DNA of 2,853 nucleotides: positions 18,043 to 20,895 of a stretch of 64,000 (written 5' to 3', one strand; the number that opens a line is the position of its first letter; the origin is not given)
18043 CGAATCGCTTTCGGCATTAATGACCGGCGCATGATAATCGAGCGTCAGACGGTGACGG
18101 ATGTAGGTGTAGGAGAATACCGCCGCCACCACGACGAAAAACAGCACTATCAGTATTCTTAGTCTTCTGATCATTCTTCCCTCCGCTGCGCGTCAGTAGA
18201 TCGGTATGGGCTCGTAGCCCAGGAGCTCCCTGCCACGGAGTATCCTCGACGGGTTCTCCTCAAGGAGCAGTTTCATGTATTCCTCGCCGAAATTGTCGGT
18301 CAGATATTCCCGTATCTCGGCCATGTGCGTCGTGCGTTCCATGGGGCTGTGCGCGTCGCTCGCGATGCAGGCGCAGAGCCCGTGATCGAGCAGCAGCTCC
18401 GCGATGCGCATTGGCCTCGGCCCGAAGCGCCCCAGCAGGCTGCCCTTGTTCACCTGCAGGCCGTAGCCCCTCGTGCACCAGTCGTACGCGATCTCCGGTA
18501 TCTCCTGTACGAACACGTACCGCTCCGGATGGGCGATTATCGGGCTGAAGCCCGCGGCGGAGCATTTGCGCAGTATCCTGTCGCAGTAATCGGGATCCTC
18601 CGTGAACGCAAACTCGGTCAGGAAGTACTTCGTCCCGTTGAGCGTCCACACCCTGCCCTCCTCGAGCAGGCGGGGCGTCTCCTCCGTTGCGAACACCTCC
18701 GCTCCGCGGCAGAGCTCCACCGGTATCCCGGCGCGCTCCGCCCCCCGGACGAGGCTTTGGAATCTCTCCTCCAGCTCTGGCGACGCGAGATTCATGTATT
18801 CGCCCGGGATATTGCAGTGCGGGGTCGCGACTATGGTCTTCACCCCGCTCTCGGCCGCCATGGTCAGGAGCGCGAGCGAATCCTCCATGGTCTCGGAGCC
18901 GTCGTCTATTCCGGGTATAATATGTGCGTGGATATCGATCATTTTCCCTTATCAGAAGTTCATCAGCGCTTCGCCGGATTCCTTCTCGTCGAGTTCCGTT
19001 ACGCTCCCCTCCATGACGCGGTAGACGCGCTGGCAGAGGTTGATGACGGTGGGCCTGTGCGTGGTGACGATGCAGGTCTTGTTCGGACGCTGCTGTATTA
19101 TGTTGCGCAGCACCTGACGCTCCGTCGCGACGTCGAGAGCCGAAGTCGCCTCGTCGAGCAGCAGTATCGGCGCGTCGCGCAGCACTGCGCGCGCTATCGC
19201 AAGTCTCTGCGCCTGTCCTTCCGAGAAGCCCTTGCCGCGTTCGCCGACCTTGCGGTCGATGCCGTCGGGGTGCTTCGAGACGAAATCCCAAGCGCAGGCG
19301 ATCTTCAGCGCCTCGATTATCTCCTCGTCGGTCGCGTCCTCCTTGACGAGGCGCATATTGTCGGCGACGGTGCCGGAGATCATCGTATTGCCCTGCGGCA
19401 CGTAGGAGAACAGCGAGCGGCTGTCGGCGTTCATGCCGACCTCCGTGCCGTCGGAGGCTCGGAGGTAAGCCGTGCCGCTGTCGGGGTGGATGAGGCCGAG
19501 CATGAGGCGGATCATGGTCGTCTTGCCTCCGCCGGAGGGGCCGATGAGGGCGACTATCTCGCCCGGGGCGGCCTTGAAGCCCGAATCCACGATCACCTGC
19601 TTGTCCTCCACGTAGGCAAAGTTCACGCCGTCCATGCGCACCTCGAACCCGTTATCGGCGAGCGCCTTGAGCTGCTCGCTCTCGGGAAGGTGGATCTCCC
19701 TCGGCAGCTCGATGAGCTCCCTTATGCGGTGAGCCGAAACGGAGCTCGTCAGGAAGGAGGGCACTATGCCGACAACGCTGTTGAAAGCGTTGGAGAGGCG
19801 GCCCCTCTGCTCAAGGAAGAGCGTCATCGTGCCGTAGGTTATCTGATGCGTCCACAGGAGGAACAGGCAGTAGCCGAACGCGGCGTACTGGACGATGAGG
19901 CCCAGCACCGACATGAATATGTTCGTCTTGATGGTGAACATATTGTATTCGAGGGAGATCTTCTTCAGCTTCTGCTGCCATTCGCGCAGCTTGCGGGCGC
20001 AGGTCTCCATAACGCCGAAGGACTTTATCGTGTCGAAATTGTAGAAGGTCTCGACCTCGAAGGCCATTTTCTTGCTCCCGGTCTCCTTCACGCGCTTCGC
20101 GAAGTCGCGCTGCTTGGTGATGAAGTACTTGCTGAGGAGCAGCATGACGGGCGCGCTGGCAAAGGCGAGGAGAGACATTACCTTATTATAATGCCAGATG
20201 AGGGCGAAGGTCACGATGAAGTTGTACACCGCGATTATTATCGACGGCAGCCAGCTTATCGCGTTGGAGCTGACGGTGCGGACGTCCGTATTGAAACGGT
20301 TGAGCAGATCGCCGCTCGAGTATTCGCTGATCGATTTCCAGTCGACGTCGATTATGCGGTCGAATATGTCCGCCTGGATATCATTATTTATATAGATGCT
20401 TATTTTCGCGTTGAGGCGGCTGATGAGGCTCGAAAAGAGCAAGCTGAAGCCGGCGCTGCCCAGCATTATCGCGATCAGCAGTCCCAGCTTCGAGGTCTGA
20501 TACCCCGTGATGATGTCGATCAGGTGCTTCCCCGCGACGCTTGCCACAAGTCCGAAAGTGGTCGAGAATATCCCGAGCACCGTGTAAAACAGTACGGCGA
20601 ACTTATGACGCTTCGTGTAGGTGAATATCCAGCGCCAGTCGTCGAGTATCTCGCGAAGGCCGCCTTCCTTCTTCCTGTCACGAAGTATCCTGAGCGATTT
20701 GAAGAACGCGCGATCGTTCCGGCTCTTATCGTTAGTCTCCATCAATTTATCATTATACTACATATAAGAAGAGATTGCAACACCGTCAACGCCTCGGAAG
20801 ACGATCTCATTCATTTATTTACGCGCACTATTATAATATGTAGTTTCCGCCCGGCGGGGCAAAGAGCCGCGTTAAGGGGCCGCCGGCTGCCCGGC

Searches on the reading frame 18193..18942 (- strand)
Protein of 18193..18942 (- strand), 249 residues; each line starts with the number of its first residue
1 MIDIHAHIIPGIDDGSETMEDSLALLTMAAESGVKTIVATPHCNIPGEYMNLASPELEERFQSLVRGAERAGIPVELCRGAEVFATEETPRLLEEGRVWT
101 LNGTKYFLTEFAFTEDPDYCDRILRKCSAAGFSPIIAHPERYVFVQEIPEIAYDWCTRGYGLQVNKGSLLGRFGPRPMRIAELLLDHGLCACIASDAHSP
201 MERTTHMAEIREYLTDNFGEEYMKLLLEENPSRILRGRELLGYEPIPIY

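Call 8: search_protein_families(library=pfam, proteins=[window:18193-18942:-], max_evalue=0.001)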
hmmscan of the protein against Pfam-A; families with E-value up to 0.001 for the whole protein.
window:18193-18942:- (249 aa): 1 family
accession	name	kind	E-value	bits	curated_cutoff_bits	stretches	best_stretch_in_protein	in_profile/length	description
PF19567.5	CpsB_CapC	-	2.9e-59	200.8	27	1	1-236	1-234/234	Capsular polysaccharide synthesis, CpsB/CapC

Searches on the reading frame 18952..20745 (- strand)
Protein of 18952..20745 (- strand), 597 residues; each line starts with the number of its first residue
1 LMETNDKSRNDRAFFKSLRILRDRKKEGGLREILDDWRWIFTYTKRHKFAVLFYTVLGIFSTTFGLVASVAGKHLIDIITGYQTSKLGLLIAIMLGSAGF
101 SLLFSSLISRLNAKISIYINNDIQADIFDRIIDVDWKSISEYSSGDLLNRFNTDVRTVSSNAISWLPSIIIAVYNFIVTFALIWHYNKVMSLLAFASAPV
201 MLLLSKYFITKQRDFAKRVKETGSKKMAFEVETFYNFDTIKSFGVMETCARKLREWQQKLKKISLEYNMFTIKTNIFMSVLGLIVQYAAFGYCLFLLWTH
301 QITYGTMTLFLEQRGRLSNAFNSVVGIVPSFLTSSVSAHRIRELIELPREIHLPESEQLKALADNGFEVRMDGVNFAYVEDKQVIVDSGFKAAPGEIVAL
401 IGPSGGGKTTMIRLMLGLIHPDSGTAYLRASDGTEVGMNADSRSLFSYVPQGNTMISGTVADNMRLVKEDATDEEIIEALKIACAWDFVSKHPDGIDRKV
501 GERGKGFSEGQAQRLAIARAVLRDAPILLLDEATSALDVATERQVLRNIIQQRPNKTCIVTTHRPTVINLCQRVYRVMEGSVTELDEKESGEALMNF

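Call 8: search_protein_families(library=pfam, proteins=[window:18952-20745:-], max_evalue=0.001)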
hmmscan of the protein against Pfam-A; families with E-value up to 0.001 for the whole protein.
window:18952-20745:- (597 aa): 4 families
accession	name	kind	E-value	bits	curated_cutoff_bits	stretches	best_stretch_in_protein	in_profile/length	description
PF00664.28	ABC_membrane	-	1.5e-29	104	28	1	52-311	2-264/274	ABC transporter transmembrane region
PF00005.33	ABC_tran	-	2.9e-25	89.9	25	1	390-535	6-137/137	ABC transporter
PF02463.25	SMC_N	-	2.9e-07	30.6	40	1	514-579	148-213/220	RecF/RecN/SMC N terminal domain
PF13304.12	AAA_21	-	2.1e-05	25.2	27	0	507-569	238-304/304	AAA domain, putative AbiEii toxin, Type IV TA system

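Call 49: search_protein_families(library=ncbifam, proteins=[window:18952-20745:-], max_evalue=0.01)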
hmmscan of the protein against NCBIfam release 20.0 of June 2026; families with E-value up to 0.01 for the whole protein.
window:18952-20745:- (597 aa): 188 families (the best 25 are shown)
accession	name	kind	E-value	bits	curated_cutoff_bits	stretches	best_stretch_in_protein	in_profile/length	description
TIGR02204.1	MsbA_rel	hypoth_equivalog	2.4e-73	247.7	780.4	1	38-584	7-554/576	ABC transporter, permease/ATP-binding protein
TIGR03375.1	type_I_sec_LssB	subfamily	1.5e-70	238.3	693.1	1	99-583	200-680/696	type I secretion system permease/ATPase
TIGR02203.1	MsbA_lipidA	equivalog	9.7e-70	235.6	602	1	109-584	76-548/572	lipid A export permease/ATP-binding protein MsbA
TIGR03796.1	NHLM_micro_ABC1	equivalog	9.2e-68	229.1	853.3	1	41-584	146-691/710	NHLP family bacteriocin export ABC transporter peptidase/permease/ATPase subunit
TIGR00958.1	3a01208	subfamily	1.7e-67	228.3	874.6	1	47-585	160-694/711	antigen peptide transporter 2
NF010178.0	PRK13657.1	equivalog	2.2e-65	221.2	733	1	42-584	12-549/588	glucan ABC transporter ATP-binding protein/ permease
TIGR02857.1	CydD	equivalog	1.6e-62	212.2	435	1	338-576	294-528/529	thiol reductant ABC exporter subunit CydD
TIGR03797.1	NHLM_micro_ABC2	equivalog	2.4e-60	204.8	709.4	1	45-584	132-664/686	NHLP bacteriocin export ABC transporter permease/ATPase subunit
TIGR01846.1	type_I_sec_HlyB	subfamily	5.6e-60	203.4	725.55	1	31-585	121-672/694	type I secretion system permease/ATPase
TIGR02868.1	CydC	equivalog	5.7e-59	200.1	329.05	1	121-565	86-530/530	thiol reductant ABC exporter subunit CydC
TIGR01842.1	type_I_sec_PrtD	subfamily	1.8e-57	195.1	510.15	1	78-589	35-538/544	type I secretion system permease/ATPase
NF008364.0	PRK11160.1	equivalog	1.1e-54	186.1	630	1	122-588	94-558/575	heme ABC transporter ATP-binding protein/permease CydC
NF052233.1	CphA_assoc_ABC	equivalog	1.5e-54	185.6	880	1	44-589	179-727/766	cyanophycin metabolism-associated ABC transporter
TIGR01193.1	bacteriocin_ABC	subfamily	2.8e-53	181.5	523.85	1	50-586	157-690/708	peptide cleavage/export ABC transporter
TIGR01192.1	chvA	subfamily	3.5e-53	181.1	585.4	1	40-583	10-548/585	glucan export ABC transporter ATP-binding protein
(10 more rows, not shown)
